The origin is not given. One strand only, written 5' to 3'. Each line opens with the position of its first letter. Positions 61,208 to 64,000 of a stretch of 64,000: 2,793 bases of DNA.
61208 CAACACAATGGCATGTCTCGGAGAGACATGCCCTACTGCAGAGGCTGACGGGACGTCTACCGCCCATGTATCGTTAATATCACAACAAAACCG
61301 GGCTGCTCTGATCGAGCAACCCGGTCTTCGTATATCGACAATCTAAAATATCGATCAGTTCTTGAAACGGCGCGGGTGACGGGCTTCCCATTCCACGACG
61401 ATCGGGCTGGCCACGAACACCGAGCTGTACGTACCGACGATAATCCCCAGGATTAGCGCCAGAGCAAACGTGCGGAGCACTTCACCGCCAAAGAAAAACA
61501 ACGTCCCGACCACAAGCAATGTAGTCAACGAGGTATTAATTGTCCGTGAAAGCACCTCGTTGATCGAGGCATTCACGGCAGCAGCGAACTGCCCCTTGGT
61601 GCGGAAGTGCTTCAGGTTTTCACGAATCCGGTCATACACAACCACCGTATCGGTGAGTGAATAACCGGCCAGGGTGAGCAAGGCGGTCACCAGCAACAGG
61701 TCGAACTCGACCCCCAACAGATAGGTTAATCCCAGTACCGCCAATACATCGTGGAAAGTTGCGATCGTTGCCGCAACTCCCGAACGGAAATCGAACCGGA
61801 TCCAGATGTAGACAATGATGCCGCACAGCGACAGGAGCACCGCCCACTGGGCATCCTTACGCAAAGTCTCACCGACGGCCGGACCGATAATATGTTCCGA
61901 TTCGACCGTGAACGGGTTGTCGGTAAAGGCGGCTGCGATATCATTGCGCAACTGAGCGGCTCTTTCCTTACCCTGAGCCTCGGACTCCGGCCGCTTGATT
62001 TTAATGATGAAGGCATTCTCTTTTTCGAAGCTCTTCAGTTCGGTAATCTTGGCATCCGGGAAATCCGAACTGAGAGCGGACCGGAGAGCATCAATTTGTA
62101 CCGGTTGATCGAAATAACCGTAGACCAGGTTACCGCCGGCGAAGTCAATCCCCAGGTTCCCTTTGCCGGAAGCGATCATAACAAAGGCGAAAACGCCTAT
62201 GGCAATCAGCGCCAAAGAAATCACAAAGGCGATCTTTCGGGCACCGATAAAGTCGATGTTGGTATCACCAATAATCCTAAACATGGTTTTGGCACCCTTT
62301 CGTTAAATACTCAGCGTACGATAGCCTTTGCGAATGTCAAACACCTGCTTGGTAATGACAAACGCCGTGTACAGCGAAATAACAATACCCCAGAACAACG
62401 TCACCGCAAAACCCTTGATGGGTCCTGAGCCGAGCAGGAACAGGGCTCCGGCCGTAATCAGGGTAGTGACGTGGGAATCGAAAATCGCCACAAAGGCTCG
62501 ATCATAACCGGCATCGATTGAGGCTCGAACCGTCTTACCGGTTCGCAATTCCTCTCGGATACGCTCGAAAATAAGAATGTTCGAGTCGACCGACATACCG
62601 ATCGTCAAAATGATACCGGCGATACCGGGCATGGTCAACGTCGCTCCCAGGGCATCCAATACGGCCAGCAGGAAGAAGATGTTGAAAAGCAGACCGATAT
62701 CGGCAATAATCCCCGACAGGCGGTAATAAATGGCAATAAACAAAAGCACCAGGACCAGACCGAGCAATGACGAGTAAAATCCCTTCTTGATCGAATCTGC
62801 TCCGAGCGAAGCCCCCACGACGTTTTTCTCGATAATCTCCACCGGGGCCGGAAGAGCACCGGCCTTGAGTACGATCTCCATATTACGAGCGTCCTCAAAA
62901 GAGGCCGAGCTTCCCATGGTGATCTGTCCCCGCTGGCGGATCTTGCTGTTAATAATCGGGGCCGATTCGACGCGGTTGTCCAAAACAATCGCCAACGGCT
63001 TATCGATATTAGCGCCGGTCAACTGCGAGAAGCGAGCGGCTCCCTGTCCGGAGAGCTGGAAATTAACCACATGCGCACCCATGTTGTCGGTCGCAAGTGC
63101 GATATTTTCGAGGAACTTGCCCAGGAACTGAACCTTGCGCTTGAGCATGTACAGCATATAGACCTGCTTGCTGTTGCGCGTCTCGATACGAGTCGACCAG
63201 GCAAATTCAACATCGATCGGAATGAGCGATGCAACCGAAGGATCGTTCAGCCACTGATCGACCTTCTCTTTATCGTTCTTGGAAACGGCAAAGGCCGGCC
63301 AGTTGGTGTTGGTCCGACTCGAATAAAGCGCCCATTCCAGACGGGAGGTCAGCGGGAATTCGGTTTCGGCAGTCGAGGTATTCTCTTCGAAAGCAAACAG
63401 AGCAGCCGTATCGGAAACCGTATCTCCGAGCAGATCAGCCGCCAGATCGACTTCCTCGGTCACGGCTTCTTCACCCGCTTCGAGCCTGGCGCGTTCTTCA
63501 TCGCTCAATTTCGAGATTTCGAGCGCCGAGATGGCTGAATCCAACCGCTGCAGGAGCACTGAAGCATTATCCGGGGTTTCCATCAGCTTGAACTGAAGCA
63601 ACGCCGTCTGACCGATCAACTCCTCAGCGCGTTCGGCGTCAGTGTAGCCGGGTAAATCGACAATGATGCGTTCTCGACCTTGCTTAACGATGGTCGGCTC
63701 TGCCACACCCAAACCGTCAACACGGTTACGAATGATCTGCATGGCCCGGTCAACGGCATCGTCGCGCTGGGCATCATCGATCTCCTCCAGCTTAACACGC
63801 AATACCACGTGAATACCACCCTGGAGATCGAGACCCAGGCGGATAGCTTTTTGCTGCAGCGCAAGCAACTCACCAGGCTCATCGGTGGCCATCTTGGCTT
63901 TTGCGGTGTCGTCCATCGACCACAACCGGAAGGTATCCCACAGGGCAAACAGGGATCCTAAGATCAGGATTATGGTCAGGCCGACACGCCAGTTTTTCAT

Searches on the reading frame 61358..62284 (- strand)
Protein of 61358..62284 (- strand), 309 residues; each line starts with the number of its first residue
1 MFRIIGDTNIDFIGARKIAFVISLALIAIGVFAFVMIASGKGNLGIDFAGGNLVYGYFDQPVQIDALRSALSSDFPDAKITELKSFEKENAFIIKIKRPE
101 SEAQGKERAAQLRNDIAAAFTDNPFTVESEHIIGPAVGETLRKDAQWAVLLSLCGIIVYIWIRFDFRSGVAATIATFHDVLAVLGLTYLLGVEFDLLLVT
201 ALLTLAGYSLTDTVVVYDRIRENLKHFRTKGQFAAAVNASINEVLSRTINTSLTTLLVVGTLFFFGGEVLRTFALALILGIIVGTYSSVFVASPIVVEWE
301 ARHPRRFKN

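Call 17: search_protein_families(library=pfam, proteins=[window:61358-62284:-], max_evalue=0.001)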
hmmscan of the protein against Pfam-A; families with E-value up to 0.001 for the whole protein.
window:61358-62284:- (309 aa): 1 family
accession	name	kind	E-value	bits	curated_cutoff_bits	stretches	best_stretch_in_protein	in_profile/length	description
PF02355.23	SecD_SecF_C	-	9.9e-60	201.6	20.5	1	124-300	12-187/189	Protein export membrane protein SecD/SecF, C-terminal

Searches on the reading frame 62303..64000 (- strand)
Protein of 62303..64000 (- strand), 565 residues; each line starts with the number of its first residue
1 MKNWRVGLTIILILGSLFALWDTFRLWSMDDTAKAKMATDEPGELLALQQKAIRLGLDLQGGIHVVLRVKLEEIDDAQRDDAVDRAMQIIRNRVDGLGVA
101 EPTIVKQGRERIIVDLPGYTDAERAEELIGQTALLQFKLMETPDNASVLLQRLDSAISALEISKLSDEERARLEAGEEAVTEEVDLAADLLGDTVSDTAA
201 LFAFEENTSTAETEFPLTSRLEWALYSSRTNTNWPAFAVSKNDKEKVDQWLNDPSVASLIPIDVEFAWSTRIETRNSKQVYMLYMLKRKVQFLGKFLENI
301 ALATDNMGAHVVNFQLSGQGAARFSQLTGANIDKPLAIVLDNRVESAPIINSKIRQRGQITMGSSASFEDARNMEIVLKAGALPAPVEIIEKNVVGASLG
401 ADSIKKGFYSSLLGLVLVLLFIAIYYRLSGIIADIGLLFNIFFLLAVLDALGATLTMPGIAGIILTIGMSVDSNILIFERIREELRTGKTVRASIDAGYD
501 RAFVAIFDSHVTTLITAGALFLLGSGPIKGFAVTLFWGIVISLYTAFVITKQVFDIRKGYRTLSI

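Call 78: search_protein_families(library=ncbifam, proteins=[window:62303-64000:-], max_evalue=0.001)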
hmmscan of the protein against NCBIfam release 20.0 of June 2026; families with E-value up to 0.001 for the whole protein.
window:62303-64000:- (565 aa): 24 families
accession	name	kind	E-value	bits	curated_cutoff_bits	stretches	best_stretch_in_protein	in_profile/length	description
NF009583.0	PRK13024.1-3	subfamily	1e-130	437.1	721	1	4-555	7-429/755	protein translocase subunit SecDF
NF009585.0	PRK13024.1-5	equivalog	2.4e-130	436.3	1037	1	78-556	171-646/993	protein translocase subunit SecDF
TIGR01129.1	secD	equivalog_domain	1e-127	426.6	244.4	1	55-552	1-395/397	protein translocase subunit SecD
NF011315.0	PRK14726.1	equivalog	1.7e-95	320.8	1249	2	284-555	251-522/855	protein translocase subunit SecDF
NF009545.0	PRK12933.1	equivalog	8.1e-81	272.3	728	3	276-556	301-592/604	protein translocase subunit SecD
TIGR00916.1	2A0604s01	subfamily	3.3e-76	255.9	148.6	1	317-547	2-231/231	SecD/SecF family protein translocase subunit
NF009581.0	PRK13024.1-1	equivalog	4.7e-65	220.1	1058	2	342-552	196-405/752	protein translocase subunit SecDF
NF009584.0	PRK13024.1-4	equivalog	7.7e-62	209.7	1171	2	364-553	219-408/759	protein translocase subunit SecDF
NF009580.0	PRK13023.1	equivalog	7e-60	203.1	1153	2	284-552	174-442/775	protein translocase subunit SecDF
NF009540.0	PRK12911.1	equivalog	3.1e-58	197.1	1878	1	51-555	576-1059/1403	bifunctional preprotein translocase subunit SecD/SecF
NF006218.0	PRK08343.1-4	subfamily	3.1e-38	131.6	383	2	285-544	111-375/392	preprotein translocase subunit SecD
NF006216.0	PRK08343.1-2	equivalog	4.2e-29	101.7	519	2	367-544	308-488/506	preprotein translocase subunit SecD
TIGR00966.2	transloc_SecF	equivalog_domain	3.7e-26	92.2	160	1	360-553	80-275/279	protein translocase subunit SecF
NF009582.0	PRK13024.1-2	equivalog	2.4e-25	88.7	723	1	386-552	316-482/859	protein translocase subunit SecDF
NF046001.1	SecDF_plasm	equivalog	4.9e-24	84.4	500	1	353-551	300-497/878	protein translocase subunit SecDF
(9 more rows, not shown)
